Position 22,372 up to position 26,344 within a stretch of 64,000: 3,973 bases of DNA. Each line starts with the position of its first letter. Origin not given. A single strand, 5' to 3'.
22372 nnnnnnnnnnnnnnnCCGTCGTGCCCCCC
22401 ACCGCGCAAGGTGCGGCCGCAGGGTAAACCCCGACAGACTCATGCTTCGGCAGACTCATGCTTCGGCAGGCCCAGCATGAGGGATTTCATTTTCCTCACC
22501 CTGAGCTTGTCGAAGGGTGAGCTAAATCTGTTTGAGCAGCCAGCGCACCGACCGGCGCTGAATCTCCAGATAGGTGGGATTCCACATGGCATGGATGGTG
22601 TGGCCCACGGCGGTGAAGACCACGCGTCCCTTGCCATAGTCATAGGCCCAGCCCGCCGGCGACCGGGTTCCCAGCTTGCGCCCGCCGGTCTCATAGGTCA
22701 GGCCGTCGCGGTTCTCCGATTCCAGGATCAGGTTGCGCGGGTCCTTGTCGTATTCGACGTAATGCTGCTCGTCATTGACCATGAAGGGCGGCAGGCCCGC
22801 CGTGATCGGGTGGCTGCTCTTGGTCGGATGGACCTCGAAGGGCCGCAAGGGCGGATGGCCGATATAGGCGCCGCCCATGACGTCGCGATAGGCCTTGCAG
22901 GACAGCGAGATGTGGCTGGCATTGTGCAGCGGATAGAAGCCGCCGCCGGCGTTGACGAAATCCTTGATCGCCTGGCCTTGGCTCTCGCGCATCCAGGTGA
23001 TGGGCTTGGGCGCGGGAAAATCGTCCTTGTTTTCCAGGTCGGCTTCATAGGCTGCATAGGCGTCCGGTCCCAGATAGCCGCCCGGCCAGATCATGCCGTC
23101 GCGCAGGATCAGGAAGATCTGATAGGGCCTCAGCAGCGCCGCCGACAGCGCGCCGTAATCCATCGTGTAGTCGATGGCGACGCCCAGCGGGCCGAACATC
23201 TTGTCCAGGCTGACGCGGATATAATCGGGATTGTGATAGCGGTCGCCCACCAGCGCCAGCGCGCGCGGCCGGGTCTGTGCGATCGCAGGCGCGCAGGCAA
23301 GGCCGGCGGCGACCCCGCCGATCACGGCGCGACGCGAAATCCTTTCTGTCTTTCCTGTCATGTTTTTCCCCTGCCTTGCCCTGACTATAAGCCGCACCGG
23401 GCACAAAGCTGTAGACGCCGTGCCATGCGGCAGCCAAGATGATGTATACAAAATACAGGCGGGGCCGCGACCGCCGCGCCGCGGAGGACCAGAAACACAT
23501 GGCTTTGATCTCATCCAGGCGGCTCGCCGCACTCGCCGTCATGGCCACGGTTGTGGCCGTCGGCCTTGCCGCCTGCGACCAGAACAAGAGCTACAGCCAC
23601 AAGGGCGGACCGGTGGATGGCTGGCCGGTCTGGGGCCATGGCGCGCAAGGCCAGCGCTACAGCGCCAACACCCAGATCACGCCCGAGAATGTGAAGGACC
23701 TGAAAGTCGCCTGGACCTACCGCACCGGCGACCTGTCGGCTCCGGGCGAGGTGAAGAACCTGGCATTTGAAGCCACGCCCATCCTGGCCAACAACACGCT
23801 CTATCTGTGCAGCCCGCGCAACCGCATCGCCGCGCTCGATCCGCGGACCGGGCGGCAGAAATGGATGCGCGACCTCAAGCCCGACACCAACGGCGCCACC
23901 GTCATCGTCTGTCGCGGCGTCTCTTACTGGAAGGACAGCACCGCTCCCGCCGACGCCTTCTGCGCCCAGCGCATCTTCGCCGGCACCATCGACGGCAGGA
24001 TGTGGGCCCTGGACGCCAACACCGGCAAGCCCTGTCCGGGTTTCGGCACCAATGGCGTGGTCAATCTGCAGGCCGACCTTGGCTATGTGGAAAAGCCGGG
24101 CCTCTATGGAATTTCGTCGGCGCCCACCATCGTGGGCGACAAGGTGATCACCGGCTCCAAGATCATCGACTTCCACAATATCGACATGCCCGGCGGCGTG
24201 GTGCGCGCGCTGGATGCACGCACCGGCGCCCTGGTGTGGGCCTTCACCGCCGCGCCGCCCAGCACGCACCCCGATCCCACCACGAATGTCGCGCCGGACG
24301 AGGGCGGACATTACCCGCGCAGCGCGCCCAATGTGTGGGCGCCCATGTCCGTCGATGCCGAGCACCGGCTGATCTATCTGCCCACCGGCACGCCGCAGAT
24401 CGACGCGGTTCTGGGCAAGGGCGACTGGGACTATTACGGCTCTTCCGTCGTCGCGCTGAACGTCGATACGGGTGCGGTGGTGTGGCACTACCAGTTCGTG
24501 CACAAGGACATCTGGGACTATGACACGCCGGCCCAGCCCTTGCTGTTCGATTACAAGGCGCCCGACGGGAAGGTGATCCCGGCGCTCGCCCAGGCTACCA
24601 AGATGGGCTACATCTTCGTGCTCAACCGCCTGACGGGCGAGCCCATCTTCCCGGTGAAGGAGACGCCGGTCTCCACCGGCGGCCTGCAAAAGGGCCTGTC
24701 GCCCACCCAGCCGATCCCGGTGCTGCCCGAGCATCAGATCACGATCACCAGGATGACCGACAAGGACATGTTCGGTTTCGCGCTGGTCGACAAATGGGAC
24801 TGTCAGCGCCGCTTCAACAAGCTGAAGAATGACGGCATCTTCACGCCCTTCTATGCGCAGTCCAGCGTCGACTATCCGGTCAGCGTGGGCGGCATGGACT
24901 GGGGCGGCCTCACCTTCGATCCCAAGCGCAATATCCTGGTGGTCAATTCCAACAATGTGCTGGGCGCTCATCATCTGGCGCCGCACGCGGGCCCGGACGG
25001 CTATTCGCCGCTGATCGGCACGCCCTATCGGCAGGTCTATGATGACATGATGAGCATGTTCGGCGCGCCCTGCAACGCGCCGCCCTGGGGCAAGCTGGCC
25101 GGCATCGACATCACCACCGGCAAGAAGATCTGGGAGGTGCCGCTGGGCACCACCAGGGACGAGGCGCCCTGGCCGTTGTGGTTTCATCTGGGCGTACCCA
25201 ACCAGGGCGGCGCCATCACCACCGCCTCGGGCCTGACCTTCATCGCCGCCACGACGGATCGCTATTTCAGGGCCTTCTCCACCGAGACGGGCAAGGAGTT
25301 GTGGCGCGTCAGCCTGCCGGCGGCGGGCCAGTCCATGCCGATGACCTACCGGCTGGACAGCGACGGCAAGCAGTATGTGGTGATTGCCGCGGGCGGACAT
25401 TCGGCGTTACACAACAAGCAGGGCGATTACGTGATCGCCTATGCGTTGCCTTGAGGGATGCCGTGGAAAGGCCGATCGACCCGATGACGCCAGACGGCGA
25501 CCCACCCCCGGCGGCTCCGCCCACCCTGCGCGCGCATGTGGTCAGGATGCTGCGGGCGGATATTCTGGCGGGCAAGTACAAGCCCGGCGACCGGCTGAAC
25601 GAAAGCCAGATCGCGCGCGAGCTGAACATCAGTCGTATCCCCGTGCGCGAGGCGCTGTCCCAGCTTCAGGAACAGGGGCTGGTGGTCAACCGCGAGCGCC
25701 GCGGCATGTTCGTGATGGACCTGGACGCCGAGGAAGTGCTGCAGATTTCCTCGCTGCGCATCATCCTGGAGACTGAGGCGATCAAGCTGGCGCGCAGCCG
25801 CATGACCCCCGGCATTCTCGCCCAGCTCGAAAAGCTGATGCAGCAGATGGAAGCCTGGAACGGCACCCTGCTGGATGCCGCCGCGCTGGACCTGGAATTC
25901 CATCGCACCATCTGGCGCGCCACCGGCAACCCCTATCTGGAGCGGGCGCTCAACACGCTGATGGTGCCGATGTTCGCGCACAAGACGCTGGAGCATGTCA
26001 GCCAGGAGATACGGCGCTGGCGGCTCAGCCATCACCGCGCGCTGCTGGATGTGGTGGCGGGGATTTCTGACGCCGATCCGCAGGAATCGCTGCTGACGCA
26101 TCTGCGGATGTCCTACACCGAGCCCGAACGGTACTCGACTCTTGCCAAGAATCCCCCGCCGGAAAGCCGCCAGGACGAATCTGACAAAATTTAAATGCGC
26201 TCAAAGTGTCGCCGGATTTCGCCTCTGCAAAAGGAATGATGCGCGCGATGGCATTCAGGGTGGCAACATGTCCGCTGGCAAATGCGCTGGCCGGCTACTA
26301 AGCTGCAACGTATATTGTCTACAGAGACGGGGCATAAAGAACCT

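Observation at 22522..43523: Candidate undescribed periplasmic sugar-oxidation system built on three PQQ enzymes, ThuA-like proteins and esterases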

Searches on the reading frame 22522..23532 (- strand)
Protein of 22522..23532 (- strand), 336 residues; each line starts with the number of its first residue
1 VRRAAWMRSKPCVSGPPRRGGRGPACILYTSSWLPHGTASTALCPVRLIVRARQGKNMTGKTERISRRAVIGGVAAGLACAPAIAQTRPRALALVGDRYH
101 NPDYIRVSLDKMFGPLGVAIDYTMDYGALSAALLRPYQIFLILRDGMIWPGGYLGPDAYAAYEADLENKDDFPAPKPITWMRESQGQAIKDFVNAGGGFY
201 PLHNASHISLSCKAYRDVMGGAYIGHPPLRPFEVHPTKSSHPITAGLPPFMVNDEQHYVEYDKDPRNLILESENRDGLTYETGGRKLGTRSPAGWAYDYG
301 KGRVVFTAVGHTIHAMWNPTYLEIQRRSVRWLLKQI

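Call 5: search_protein_families(library=pfam, proteins=[window:22522-23532:-])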
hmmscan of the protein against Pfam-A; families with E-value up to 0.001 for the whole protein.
window:22522-23532:- (336 aa): 1 family
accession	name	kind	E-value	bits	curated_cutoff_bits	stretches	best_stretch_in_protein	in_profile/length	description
PF06283.17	ThuA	-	1.4e-24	87.9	33.4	1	181-331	64-208/209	Trehalose utilisation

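Call 13: search_protein_families(library=ncbifam, proteins=[window:22522-23361:-], max_evalue=0.00001)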
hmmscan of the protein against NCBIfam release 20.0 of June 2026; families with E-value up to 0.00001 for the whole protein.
window:22522-23361:- (279 aa): 0 families

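Call 55: find_homologous_proteins(query=window:22522-23361:-, max_evalue=1e-10)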
Query window:22522-23361:- (279 aa): 2334 proteins with E <= 1e-10 among 4370 candidates; the best 120 are listed.
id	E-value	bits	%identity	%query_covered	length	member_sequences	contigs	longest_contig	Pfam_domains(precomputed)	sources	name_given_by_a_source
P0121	1.4e-171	588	89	100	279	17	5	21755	PF06283.18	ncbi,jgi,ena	-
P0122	2.4e-169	580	87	100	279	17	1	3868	PF06283.18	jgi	jgi:type 1 glutamine amidotransferase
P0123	8.3e-168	575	86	100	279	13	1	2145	PF06283.18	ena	-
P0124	2.5e-167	574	86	100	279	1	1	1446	PF06283.18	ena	-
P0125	8.2e-162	555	84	100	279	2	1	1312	PF06283.18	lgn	-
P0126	8.6e-161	552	82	100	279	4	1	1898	PF06283.18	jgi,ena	-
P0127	2.9e-160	550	82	100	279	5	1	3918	PF06283.18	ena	-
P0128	3.0e-149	514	81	96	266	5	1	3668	PF06283.18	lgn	-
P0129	7.0e-145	500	75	99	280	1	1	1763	PF06283.18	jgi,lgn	jgi:type 1 glutamine amidotransferase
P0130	1.8e-144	499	74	99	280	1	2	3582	PF06283.18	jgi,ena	jgi:type 1 glutamine amidotransferase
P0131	3.6e-144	498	74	99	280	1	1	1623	PF06283.18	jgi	jgi:type 1 glutamine amidotransferase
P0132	5.8e-143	494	73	99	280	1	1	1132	PF06283.18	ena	-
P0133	5.9e-143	494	73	99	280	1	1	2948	PF06283.18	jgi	-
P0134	6.5e-143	493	75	97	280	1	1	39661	PF06283.18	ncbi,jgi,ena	jgi:type 1 glutamine amidotransferase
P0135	1.4e-142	492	73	99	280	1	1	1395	PF06283.18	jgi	jgi:hypothetical protein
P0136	3.5e-142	491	74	99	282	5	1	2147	PF06283.18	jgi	jgi:type 1 glutamine amidotransferase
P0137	3.5e-142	491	73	99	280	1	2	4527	PF06283.18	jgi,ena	jgi:type 1 glutamine amidotransferase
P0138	3.5e-142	491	74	99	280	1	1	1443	PF06283.18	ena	-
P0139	5.1e-142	490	75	97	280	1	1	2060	PF06283.18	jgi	-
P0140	9.5e-142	490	76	98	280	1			PF06283.18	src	-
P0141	3.0e-141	488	73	99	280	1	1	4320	PF06283.18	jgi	-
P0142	7.8e-141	487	73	99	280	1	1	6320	PF06283.18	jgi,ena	jgi:type 1 glutamine amidotransferase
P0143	2.7e-140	485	76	98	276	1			PF06283.18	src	-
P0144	3.3e-140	485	75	95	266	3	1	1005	PF06283.18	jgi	jgi:hypothetical protein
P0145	3.5e-140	484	74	99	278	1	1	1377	PF06283.18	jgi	jgi:type 1 glutamine amidotransferase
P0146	4.1e-140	484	75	97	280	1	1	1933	PF06283.18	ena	-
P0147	7.8e-140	483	76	97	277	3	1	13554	PF06283.18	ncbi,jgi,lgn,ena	jgi:type 1 glutamine amidotransferase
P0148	8.1e-140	483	76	98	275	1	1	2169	PF06283.18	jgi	jgi:hypothetical protein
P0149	1.1e-139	483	72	99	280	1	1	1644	PF06283.18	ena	-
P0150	1.3e-139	483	75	100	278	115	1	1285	PF06283.18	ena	-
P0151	2.4e-139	482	73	98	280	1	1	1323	PF06283.18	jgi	jgi:hypothetical protein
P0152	3.0e-139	481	72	100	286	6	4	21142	PF06283.18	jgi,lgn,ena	-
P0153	3.4e-139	481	74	98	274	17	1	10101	PF06283.18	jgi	jgi:type 1 glutamine amidotransferase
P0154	3.7e-139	481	74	100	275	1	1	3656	PF06283.18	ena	-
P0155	3.9e-139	481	73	97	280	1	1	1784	PF06283.18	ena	-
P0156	4.1e-139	481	72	99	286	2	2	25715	PF06283.18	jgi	jgi:hypothetical protein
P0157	5.6e-139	480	75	97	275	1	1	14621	PF06283.18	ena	-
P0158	5.8e-139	480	73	98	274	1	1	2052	PF06283.18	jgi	jgi:type 1 glutamine amidotransferase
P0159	7.9e-139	480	74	97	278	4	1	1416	PF06283.18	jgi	-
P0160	1.2e-138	479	73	100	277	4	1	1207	PF06283.18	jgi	jgi:type 1 glutamine amidotransferase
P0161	1.5e-138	479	74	100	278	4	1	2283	PF06283.18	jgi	jgi:type 1 glutamine amidotransferase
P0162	1.6e-138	479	77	90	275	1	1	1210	PF06283.18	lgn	-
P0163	2.0e-138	479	74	99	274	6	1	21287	PF06283.18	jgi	jgi:type 1 glutamine amidotransferase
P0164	4.0e-138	478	74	100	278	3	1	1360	PF06283.18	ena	-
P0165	6.8e-138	477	77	90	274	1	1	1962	PF06283.18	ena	-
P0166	1.7e-137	476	72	100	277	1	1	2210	PF06283.18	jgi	jgi:type 1 glutamine amidotransferase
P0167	1.8e-137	476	71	100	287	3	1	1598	PF06283.18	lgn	-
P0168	2.6e-137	475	74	98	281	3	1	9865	PF06283.18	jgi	jgi:type 1 glutamine amidotransferase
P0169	2.9e-137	475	77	90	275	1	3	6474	PF06283.18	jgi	jgi:type 1 glutamine amidotransferase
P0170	3.9e-137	474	74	97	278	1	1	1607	PF06283.18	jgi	jgi:hypothetical protein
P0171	5.4e-137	474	71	98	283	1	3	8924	PF06283.18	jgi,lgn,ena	jgi:type 1 glutamine amidotransferase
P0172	8.1e-137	473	72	99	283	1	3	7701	PF06283.18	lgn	-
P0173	8.4e-137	473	76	91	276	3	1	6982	PF06283.18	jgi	jgi:type 1 glutamine amidotransferase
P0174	8.5e-137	473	75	99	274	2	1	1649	PF06283.18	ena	-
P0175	1.2e-136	473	72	97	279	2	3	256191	PF06283.18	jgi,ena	-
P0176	1.8e-136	472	73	100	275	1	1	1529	PF06283.18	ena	-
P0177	2.1e-136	472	73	99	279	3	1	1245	PF06283.18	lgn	-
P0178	2.2e-136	472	73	99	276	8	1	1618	PF06283.18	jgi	-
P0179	2.9e-136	472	72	99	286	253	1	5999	PF06283.18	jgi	-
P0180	3.1e-136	471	72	98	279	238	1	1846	PF06283.18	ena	-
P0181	4.1e-136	471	73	100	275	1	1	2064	PF06283.18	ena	-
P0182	4.4e-136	471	72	100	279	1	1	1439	PF06283.18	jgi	jgi:type 1 glutamine amidotransferase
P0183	6.3e-136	470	73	100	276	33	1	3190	PF06283.18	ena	-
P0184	8.1e-136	470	70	99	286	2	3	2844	PF06283.18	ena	-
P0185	9.3e-136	470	70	100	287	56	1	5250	PF06283.18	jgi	jgi:type 1 glutamine amidotransferase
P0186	1.1e-135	470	70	99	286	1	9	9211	PF06283.18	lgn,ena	-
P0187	1.2e-135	470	73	98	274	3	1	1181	PF06283.18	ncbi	-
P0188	1.2e-135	470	73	97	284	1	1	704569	PF06283.18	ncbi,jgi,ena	jgi:type 1 glutamine amidotransferase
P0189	1.7e-135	469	70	98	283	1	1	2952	PF06283.18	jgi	-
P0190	2.8e-135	468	76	90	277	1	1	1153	PF06283.18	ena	-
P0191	3.0e-135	468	71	100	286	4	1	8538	PF06283.18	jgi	jgi:hypothetical protein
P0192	3.4e-135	468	74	98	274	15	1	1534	PF06283.18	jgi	jgi:type 1 glutamine amidotransferase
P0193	3.9e-135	468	73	99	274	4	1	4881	PF06283.18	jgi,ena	-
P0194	4.6e-135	468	72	100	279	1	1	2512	PF06283.18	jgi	jgi:type 1 glutamine amidotransferase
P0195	4.7e-135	468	73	98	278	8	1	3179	PF06283.18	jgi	jgi:type 1 glutamine amidotransferase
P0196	8.4e-135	467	76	90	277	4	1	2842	PF06283.18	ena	-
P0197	2.3e-134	465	73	98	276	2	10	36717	PF06283.18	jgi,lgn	jgi:type 1 glutamine amidotransferase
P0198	2.6e-134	465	70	99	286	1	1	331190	PF06283.18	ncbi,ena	-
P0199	3.3e-134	465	73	98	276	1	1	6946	PF06283.18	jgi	jgi:type 1 glutamine amidotransferase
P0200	3.4e-134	465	70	99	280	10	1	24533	PF06283.18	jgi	jgi:type 1 glutamine amidotransferase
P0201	3.8e-134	465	75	91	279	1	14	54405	PF06283.18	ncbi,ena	-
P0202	3.9e-134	465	72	98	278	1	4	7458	PF06283.18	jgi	jgi:type 1 glutamine amidotransferase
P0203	3.9e-134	465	74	97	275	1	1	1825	PF06283.18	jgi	jgi:type 1 glutamine amidotransferase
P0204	4.6e-134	464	74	95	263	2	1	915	PF06283.18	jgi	jgi:type 1 glutamine amidotransferase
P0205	4.7e-134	464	75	87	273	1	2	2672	PF06283.18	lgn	-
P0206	4.8e-134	464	76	90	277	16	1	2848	PF06283.18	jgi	-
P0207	5.2e-134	464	72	98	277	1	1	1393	PF06283.18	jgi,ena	-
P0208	5.3e-134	464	73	99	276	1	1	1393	PF06283.18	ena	-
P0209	5.8e-134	464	73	98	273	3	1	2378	PF06283.18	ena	-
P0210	6.3e-134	464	72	98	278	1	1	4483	PF06283.18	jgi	jgi:type 1 glutamine amidotransferase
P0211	7.5e-134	464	76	90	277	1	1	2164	PF06283.18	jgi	-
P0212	9.3e-134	463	72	99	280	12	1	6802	PF06283.18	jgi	jgi:type 1 glutamine amidotransferase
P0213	1.0e-133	463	73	97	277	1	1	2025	PF06283.18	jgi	jgi:type 1 glutamine amidotransferase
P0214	1.2e-133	463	77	92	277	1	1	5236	PF06283.18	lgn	-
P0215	1.2e-133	463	76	90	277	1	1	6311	PF06283.18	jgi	jgi:type 1 glutamine amidotransferase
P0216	1.3e-133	463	69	100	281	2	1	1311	PF06283.18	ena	-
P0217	1.7e-133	462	72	98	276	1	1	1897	PF06283.18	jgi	jgi:type 1 glutamine amidotransferase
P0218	2.3e-133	462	72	99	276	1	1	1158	PF06283.18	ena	-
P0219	3.0e-133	462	71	97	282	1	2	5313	PF06283.18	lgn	-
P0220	3.2e-133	462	75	87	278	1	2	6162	PF06283.18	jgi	jgi:type 1 glutamine amidotransferase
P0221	3.2e-133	462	76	89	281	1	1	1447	PF06283.18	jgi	jgi:type 1 glutamine amidotransferase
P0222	3.4e-133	462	72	98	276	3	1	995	PF06283.18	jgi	-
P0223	3.6e-133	461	75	90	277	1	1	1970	PF06283.18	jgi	-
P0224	4.8e-133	461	76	90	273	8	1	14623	PF06283.18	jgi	jgi:type 1 glutamine amidotransferase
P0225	5.0e-133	461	75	90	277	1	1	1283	PF06283.18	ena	-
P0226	9.5e-133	460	72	100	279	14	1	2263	PF06283.18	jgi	jgi:type 1 glutamine amidotransferase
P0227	1.1e-132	460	73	87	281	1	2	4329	PF06283.18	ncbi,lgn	ncbi:MAG TPA: ThuA domain-containing protein [Rhizomicrobium sp.]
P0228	1.1e-132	460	76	87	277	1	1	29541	PF06283.18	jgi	jgi:type 1 glutamine amidotransferase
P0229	1.2e-132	460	71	98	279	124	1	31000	PF06283.18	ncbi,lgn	-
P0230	1.3e-132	460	73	92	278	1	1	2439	PF06283.18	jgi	jgi:hypothetical protein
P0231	2.8e-132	459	71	98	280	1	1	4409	PF06283.18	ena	-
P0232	3.0e-132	458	72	99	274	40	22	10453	PF06283.18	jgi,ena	-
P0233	3.1e-132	458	70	97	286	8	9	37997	PF06283.18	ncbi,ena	-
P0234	3.3e-132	458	75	91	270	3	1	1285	PF06283.18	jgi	jgi:hypothetical protein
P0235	3.4e-132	458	75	87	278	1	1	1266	PF06283.18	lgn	-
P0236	3.6e-132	458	72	98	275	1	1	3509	PF06283.18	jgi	jgi:type 1 glutamine amidotransferase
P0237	3.7e-132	458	74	91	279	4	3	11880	PF06283.18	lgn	-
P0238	4.7e-132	458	75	90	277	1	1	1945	PF06283.18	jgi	-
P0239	5.0e-132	458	75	90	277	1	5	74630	PF06283.18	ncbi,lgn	-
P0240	7.3e-132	457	73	98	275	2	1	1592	PF06283.18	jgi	jgi:type 1 glutamine amidotransferase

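Call 56: find_encoding_contigs(protein=P0188, flank=7000, max_places=1)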
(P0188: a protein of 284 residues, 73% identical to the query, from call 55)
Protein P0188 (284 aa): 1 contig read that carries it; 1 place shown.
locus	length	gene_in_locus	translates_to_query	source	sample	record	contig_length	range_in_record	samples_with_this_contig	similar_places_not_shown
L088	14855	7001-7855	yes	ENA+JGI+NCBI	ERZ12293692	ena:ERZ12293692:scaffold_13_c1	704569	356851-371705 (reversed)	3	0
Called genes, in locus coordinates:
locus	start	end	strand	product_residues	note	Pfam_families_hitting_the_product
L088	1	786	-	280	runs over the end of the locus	PF01557:FAA_hydrolase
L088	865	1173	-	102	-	-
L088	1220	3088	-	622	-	PF01011:PQQ, PF13360:PQQ_2 (weak), PF13570:Beta-prop_ACSF4, PF07774:EMC1_C (faint)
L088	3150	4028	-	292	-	PF06283:ThuA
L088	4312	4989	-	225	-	PF00392:GntR, PF13545:HTH_Crp_2 (faint), PF07729:FCD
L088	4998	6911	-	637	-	PF01011:PQQ, PF13570:Beta-prop_ACSF4 (faint), PF25293:Beta-prop_EMC1_N (faint), PF13360:PQQ_2 (weak)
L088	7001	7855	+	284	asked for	PF06283:ThuA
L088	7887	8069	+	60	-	PF07719:TPR_2 (faint), PF13428:TPR_14 (faint), PF23914:TPR_CcmH_CycH (weak), PF14559:TPR_19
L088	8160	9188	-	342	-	PF04116:FA_hydroxylase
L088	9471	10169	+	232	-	PF00685:Sulfotransfer_1 (weak)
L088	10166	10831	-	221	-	PF00535:Glycos_transf_2 (weak)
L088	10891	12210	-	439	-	PF07586:HXXSHH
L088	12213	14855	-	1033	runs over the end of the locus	PF07626:PSD3, PF07637:PSD5, PF07631:PSD4, PF07627:PSCyt3, PF07624:PSD2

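Call 57: find_encoding_contigs(protein=P0198, flank=7000, max_places=1)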
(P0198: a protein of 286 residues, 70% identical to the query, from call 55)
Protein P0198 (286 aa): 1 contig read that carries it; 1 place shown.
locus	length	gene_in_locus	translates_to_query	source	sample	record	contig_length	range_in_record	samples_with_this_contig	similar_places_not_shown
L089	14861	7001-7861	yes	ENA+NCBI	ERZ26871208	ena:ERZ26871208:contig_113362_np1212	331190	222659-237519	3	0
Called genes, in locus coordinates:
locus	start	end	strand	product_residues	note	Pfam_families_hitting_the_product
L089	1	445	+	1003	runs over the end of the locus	PF07715:Plug, PF00593:TonB_dep_Rec_b-barrel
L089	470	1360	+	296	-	PF08007:JmjC_2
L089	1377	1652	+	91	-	-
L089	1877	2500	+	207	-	PF13759:2OG-FeII_Oxy_5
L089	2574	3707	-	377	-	PF08450:SGL (faint), PF10282:Lactonase, PF07433:DUF1513 (faint)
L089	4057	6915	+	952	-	PF07715:Plug, PF00593:TonB_dep_Rec_b-barrel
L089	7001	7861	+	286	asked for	PF06283:ThuA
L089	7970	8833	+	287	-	PF09339:HTH_IclR, PF01614:IclR_C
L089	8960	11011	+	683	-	PF22842:Pel9A-like_beta_helix (weak)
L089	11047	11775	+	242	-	PF00106:adh_short, PF01370:Epimerase (faint), PF13561:adh_short_C2, PF23441:SDR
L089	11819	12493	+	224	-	-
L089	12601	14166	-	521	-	PF02397:Bac_transf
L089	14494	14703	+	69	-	-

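Call 58: find_encoding_contigs(protein=P0175, flank=7000, max_places=1)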
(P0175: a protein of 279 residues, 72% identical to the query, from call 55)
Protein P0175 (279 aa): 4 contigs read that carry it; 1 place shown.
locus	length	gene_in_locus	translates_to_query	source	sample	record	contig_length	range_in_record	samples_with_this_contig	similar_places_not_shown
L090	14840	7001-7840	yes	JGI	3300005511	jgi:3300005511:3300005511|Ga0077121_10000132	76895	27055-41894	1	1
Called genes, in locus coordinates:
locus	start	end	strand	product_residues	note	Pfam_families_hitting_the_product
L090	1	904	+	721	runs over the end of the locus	PF00403:HMA, PF00122:E1-E2_ATPase, PF00702:Hydrolase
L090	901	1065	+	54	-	PF03597:FixS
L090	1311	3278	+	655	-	PF00512:HisKA, PF02518:HATPase_c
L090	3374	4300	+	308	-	-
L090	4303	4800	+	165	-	PF07452:CHRD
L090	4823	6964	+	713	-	PF13442:Cytochrome_CBB3 (weak), PF01011:PQQ, PF13360:PQQ_2, PF13570:Beta-prop_ACSF4 (weak), PF01011:PQQ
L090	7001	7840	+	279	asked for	PF06283:ThuA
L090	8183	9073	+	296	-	-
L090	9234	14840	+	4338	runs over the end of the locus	PF12951:PATR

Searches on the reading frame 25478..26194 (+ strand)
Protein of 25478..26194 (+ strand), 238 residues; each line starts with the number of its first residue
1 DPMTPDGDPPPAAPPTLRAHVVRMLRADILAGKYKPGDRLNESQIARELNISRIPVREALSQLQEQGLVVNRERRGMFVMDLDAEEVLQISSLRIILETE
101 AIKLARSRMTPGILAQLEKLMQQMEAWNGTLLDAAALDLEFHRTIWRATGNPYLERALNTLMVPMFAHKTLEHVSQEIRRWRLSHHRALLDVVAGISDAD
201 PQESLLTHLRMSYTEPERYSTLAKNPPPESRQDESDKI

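Call 5: search_protein_families(library=pfam, proteins=[window:25478-26194:+])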
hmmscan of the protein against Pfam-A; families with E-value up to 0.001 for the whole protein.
window:25478-26194:+ (238 aa): 5 families
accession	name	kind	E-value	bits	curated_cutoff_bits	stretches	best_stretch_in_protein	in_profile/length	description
PF00392.27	GntR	-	8.3e-19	67.4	27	1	18-79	2-64/64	Bacterial regulatory proteins, gntR family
PF07729.17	FCD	-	8.1e-18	65.5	24.3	1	90-209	2-123/125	FCD domain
PF13545.12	HTH_Crp_2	-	2.8e-05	24.4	27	1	39-84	22-66/70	Crp-like helix-turn-helix domain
PF13412.12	HTH_24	-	0.00023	21.1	21.9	1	39-69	17-47/48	Winged helix-turn-helix DNA-binding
PF01325.25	Fe_dep_repress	-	0.00077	20.1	26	0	42-76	25-59/60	Iron dependent repressor, N-terminal DNA binding domain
